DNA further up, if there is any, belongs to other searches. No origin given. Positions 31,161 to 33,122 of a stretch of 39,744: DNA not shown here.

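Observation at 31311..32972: Paralogue 3 carries a second Cys cluster and a ~250 aa low-complexity insertion before the shared C-terminal CxxCx5C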

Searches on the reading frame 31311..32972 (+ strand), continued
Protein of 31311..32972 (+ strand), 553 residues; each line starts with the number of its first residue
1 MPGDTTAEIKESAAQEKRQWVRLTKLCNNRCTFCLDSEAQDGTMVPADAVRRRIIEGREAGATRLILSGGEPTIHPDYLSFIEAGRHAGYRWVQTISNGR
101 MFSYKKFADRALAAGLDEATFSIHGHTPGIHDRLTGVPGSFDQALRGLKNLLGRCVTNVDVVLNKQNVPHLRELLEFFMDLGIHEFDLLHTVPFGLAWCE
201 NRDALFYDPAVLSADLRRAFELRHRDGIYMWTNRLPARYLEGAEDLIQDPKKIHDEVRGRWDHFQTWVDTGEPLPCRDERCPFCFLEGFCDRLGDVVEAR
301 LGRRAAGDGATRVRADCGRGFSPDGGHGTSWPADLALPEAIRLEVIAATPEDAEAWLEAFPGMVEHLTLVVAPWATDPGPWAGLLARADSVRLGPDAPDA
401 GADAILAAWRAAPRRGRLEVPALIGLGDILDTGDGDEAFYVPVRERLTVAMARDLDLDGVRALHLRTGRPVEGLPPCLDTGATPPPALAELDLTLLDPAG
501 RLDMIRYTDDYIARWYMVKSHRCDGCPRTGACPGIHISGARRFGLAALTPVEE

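Call 21: predict_structure(alignment_id=A2)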
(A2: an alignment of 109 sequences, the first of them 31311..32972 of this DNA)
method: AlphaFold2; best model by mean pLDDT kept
length: 553 residues; sequences in the alignment: 109
mean_pLDDT: 94.4   pTM: 0.90
mean pLDDT of the five models: 94.4, 93.2, 93.0, 92.6, 91.4
residues with pLDDT >= 90: 490; 70-90: 55; 50-70: 7; < 50: 1
segments of 3 or more residues with pLDDT < 50: none
pLDDT, mean of each block of 10 residues (from residue 1): 76 91 93 90 97 98 96 98 99 98 98 99 98 97 98 98 98 98 97 92 92 96 96 93 94 91 96 94 92 95 78 94 85 92 97 96 96 98 98 95 97 97 96 92 92 96 97 95 89 95 96 95 93 94 95 79
secondary structure, 60 per line:
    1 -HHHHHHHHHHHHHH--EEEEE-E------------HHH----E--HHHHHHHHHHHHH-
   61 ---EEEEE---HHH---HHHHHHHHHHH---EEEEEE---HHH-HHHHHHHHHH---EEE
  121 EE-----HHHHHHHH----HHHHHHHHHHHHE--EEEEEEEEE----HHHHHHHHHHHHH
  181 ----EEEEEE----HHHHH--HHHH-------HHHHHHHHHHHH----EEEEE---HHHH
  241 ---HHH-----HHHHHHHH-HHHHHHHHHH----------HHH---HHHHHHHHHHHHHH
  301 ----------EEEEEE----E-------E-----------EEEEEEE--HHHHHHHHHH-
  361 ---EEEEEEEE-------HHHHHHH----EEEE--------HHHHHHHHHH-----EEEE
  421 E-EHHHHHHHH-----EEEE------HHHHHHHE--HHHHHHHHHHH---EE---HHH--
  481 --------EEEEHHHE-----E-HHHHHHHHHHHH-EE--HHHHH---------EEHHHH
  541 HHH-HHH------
elements in order: H2-15 E18-22 H47-59 E64-68 H78-88 E92-97 H105-114 E118-122 H128-135 H140-151 E155-163 H168-180 E185-190 H195-199 H202-205 H213-224 E229-233 H237-240 H252-259 H261-270 H287-300 E311-316 E341-347 H350-359 E364-371 H379-385 E390-393 H402-411 E417-421 H424-431 E437-440 H447-453 H457-467 E489-492 H504-515 H521-525 H537-543

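Call 28: search_solved_structures(query=A2, max_evalue=0.001, show_alignments=2)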
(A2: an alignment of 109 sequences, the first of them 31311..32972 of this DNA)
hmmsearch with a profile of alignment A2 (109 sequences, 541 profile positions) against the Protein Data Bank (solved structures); distinct sequences matched with E-value up to 0.001: 15.
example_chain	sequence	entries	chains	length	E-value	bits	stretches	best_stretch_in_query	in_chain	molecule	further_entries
7vob_C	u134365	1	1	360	2.6e-18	69.4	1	16-193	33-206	Cytosylglucuronate decarboxylase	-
7voc_C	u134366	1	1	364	2.7e-18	69.4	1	16-193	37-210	Cytosylglucuronate decarboxylase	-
6efn_A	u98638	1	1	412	1e-10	44.4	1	25-217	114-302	Sporulation killing factor maturation protein SkfB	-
8wm2_A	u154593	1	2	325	1.2e-10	44.2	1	8-127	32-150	Fe-S radical SAM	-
7tol_A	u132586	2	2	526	3.5e-08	36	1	25-125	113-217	glycerol dibiphytanyl glycerol tetraether - macrocyclic archaeol synthase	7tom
6c8v_A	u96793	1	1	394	7.8e-08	34.8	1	26-223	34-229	Coenzyme PQQ synthesis protein E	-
6b4c_A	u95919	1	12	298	1.9e-06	30.3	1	27-106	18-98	Viperin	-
9dgw_A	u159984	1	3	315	2.1e-06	30.1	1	27-106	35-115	Radical SAM core domain-containing protein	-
9dfw_A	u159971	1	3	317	2.1e-06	30.1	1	27-106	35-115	Radical SAM core domain-containing protein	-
7n7i_A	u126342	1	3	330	2.2e-06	30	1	27-106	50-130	Viperin-like enzyme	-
5vsl_A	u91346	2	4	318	6e-06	28.6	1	26-174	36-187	Radical S-adenosyl methionine domain-containing protein 2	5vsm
6q2p_A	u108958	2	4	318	6e-06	28.6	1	26-174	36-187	Radical S-adenosyl methionine domain-containing protein 2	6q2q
7n7h_A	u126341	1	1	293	8.8e-06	28.1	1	26-112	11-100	VIPERIN-LIKE ENZYME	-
9dfu_A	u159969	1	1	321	1.2e-05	27.6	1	26-105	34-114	Radical SAM core domain-containing protein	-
9dfn_A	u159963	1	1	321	1.6e-05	27.2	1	27-105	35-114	Radical SAM core domain-containing protein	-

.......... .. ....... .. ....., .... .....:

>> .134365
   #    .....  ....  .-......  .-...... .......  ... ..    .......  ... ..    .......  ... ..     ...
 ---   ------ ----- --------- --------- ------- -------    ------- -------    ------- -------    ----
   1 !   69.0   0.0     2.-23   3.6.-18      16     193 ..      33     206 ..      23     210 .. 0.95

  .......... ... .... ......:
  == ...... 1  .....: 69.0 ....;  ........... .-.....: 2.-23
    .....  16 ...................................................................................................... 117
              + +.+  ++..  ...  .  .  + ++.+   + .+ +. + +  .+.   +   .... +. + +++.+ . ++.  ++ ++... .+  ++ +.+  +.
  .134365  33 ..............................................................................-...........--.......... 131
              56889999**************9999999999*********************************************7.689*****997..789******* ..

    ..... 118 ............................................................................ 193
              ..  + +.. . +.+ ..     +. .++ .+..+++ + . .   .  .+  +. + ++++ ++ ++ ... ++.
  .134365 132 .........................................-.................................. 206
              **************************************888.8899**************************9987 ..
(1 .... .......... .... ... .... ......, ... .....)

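Call 35: search_protein_families(library=padloc, proteins=[window:31311-32972:+], max_evalue=0.01)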
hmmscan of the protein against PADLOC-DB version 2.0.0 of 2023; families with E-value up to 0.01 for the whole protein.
window:31311-32972:+ (553 aa): 2 families
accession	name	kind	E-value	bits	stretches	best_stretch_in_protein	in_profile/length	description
PDLC02903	pVip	-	4.7e-10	37.4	1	22-126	5-103/257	Viperins not associated with kinases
PDLC02904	pVip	-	2.8e-08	31.6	1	22-195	8-179/262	Viperins associated with kinases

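Call 36: search_protein_families(library=pfam, proteins=[L001:12583-13800:+], max_evalue=1)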
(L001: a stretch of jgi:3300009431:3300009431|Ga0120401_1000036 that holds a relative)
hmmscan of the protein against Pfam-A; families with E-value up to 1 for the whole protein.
L001:12583-13800:+ (405 aa): 0 families

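Call 51: search_protein_families(library=ncbifam, proteins=[L017:6138-6632:+, L017:6632-6847:+, L017:6963-7910:+, L018:2054-3556:+, L017:2857-3522:+, L017:3556-4311:+, L001:12583-13800:+], max_evalue=0.01)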
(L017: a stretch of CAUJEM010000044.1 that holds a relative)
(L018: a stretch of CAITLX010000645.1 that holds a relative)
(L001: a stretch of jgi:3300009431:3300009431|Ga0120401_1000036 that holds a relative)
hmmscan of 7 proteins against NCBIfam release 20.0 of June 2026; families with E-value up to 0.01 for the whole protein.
L017:6138-6632:+ (164 aa): 2 families
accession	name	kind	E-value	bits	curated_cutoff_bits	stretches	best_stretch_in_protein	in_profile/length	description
TIGR03976.1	chp_LLNDYxLRE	equivalog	2.5e-14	53.4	50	1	19-105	1-87/90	His-Xaa-Ser system protein HxsD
NF038315.1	HxsD_rel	equivalog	0.0042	17.3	41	1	18-79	2-59/62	HxsD-like protein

L017:6632-6847:+ (71 aa): 1 family
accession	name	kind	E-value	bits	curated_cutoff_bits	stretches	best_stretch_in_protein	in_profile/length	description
NF038315.1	HxsD_rel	equivalog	4.6e-16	58.8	41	1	4-64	2-61/62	HxsD-like protein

L017:6963-7910:+ (315 aa): 5 families
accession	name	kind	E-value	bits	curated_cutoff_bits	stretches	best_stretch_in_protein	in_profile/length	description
NF045667.1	MTase_DVU1556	equivalog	2.5e-05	23.9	155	1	142-253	21-125/213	DVU_1556 family methyltransferase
NF043040.1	corrin_prot_MT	hypoth_equivalog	0.0012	18.4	180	1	136-252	34-152/216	corrinoid protein-associated methyltransferase CpaM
NF047649.1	MTase_UXPK_star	exception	0.0017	17.4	460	1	146-258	80-192/283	methyltransferase/UXPK-star double selenoprotein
NF041536.1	ArsM_DUF2284_UU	exception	0.0042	15.5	575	1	146-258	79-191/459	arsenite methyltransferase/DUF2284 domain selenoprotein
NF041537.1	ArsM_AhpD_UU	exception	0.01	14.7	510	0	146-264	79-196/345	arsenite methyltransferase/AhpD domain selenoprotein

L018:2054-3556:+ (500 aa): 58 families (the best 25 are shown)
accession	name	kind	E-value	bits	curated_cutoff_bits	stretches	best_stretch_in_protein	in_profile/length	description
TIGR03978.1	rSAM_paired_1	equivalog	1e-161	538.9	370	1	19-485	3-466/466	His-Xaa-Ser system radical SAM maturase HxsB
TIGR04064.1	rSAM_nif11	equivalog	7.9e-32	110.5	518.7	1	98-434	81-398/459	nif11-like peptide radical SAM maturase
NF047865.1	rSAM_PapB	equivalog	2.8e-31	108.9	340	1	99-433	7-313/330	PapB family radical SAM/SPASM ranthipeptide maturase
NF040492.1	not_ScfB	exception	2.9e-29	102.2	855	1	99-433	99-412/450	ScfB-related radical SAM/SPASM orphan maturase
TIGR03906.1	quino_hemo_SAM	equivalog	1.5e-28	99.7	453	1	98-243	95-245/467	quinohemoprotein amine dehydrogenase maturation protein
TIGR04068.1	rSAM_ocin_clost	equivalog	3.3e-27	95.5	500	1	98-245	87-238/462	Cys-rich peptide radical SAM maturase CcpM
TIGR03974.1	rSAM_six_Cys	equivalog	5.9e-27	94.6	425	1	100-450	102-431/451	thioether cross-link-forming SCIFF peptide maturase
NF035951.1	rSAM_RumMC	equivalog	2.3e-23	82.7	720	1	101-241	118-261/510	RumMC family radical SAM sactipeptide maturase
TIGR03942.1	sulfatase_rSAM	equivalog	2.1e-21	76.4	349.45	1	100-462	6-349/363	anaerobic sulfatase maturase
NF038107.1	rSAM_NF038107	equivalog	4.2e-20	71.9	600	1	29-245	18-239/444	Cys-every-fifth radical SAM/SPASM peptide maturase CefB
NF038170.1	lachnocin_rSAM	equivalog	1.9e-19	69.9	550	1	99-241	80-225/440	lachnocin radical SAM maturase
TIGR04115.1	rSAM_Cxxx_rpt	equivalog_domain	1.2e-18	67.7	350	1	99-461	6-351/359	radical SAM peptide maturase, CXXX-repeat target family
TIGR04280.1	geopep_mat_rSAM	hypoth_equivalog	2.9e-15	56.2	400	1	99-230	88-221/428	geopeptide radical SAM maturase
NF041707.1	rSAM_YhhB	equivalog_domain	1.8e-14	53.4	445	1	101-444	8-342/369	cyclophane-forming radical SAM/SPASM peptide maturase YhhB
TIGR04148.1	GG_samocin_CFB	equivalog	2.3e-14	53.4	300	1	100-243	22-174/411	radical SAM peptide maturase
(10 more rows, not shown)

L017:2857-3522:+ (221 aa): 0 families

L017:3556-4311:+ (251 aa): 45 families (the best 25 are shown)
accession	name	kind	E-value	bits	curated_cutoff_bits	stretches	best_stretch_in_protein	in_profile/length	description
NF038332.1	rSAM_rare_HxsC4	exception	2.8e-20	72.8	500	1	6-183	20-208/335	radical SAM protein HxsC4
TIGR03977.1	rSAM_pair_HxsC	equivalog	4.5e-20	71.7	267.9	1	3-205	28-241/292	His-Xaa-Ser system radical SAM maturase HxsC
TIGR04545.1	rSAM_ahbD_hemeb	equivalog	2.1e-19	70.1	500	1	9-179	9-185/339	heme b synthase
TIGR04053.2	TIGR04053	equivalog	4.4e-17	62.4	395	1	6-175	14-192/366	TIGR04053 family radical SAM/SPASM domain-containing protein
TIGR04466.1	rSAM_BlsE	equivalog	9.3e-17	61.5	400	1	9-170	12-176/327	cytosylglucuronate decarboxylase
TIGR02668.1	moaA_archaeal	equivalog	2e-16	59.9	325.25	1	9-175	19-192/303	GTP 3',8-cyclase MoaA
TIGR03913.1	rad_SAM_trio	equivalog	2.7e-16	59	591.75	1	7-186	26-209/477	GDL motif peptide-associated radical SAM/SPASM maturase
TIGR04251.1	SCM_rSAM_ScmF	equivalog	3.2e-16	59.7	400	1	43-189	56-204/353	SynChlorMet cassette radical SAM/SPASM protein ScmF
TIGR04051.1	rSAM_NirJ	equivalog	1.6e-15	57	515.45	1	42-170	50-177/354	heme d1 biosynthesis radical SAM protein NirJ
TIGR04303.1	GeoRSP_rSAM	equivalog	1.2e-13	51.4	400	1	43-196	51-204/325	GeoRSP system radical SAM/SPASM protein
TIGR02666.1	moaA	equivalog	1.3e-13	50.6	284.05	1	39-174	58-197/336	GTP 3',8-cyclase MoaA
TIGR04055.1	rSAM_NirJ2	equivalog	3.4e-13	49.8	500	1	6-177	6-182/326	putative heme d1 biosynthesis radical SAM protein NirJ2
TIGR04347.1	pseudo_SAM_Halo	equivalog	6.8e-13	48.6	525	1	41-166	85-209/390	TIGR04347 family pseudo-SAM/SPASM protein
NF049973.1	radical_Rv1681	equivalog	1.4e-12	47.2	380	1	4-162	76-240/326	Rv1681 family radical SAM protein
TIGR03962.1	mycofact_rSAM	equivalog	1.9e-12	47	265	1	7-177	19-193/339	mycofactocin radical SAM maturase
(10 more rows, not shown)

L001:12583-13800:+ (405 aa): 0 families

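Call 74: search_protein_families(library=pfam, proteins=[P0076, P0049, P0081, P0017, P0022], max_evalue=1)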
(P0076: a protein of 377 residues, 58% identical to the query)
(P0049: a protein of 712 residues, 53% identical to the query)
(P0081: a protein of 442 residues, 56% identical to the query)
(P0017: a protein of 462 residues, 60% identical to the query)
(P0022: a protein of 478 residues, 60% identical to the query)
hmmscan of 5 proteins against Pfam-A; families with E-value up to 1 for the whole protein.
P0076 (377 aa): 1 family
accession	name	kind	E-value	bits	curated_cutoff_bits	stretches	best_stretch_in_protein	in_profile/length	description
PF04055.27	Radical_SAM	-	9.7e-14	52.3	29.5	1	20-163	3-149/166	Radical SAM superfamily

P0049 (712 aa): 4 families
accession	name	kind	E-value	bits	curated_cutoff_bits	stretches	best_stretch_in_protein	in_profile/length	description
PF04055.27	Radical_SAM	-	2.2e-49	168.3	29.5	2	406-562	4-165/166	Radical SAM superfamily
PF13353.11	Fer4_12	-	4e-07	30.9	22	2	409-487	15-95/137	4Fe-4S single cluster domain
PF19238.5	Radical_SAM_2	-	0.015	15.4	26.7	0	29-44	16-31/151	Radical SAM-like domain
PF01261.30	AP_endonuc_2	-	0.063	13.4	31.1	1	90-160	1-74/249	Xylose isomerase-like TIM barrel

P0081 (442 aa): 1 family
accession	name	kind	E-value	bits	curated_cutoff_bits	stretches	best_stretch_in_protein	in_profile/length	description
PF04055.27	Radical_SAM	-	8.6e-14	52.5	29.5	1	19-161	2-151/166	Radical SAM superfamily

P0017 (462 aa): 2 families
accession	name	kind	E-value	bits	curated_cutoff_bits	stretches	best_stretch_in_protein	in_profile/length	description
PF04055.27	Radical_SAM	-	2.3e-14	54.3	29.5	1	20-175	2-165/166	Radical SAM superfamily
PF13353.11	Fer4_12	-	0.22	12.3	22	1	24-75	14-68/137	4Fe-4S single cluster domain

P0022 (478 aa): 2 families
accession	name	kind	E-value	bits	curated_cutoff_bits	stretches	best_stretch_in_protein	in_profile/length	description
PF04055.27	Radical_SAM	-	1.8e-16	61.2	29.5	1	21-175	2-164/166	Radical SAM superfamily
PF13353.11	Fer4_12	-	0.047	14.4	22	1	25-87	14-80/137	4Fe-4S single cluster domain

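Call 77: search_solved_structures(query=L001:12583-13800:+, max_evalue=1)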
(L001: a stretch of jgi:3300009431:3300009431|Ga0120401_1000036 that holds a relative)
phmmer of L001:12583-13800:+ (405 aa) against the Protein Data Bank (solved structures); distinct sequences matched with E-value up to 1: 0.
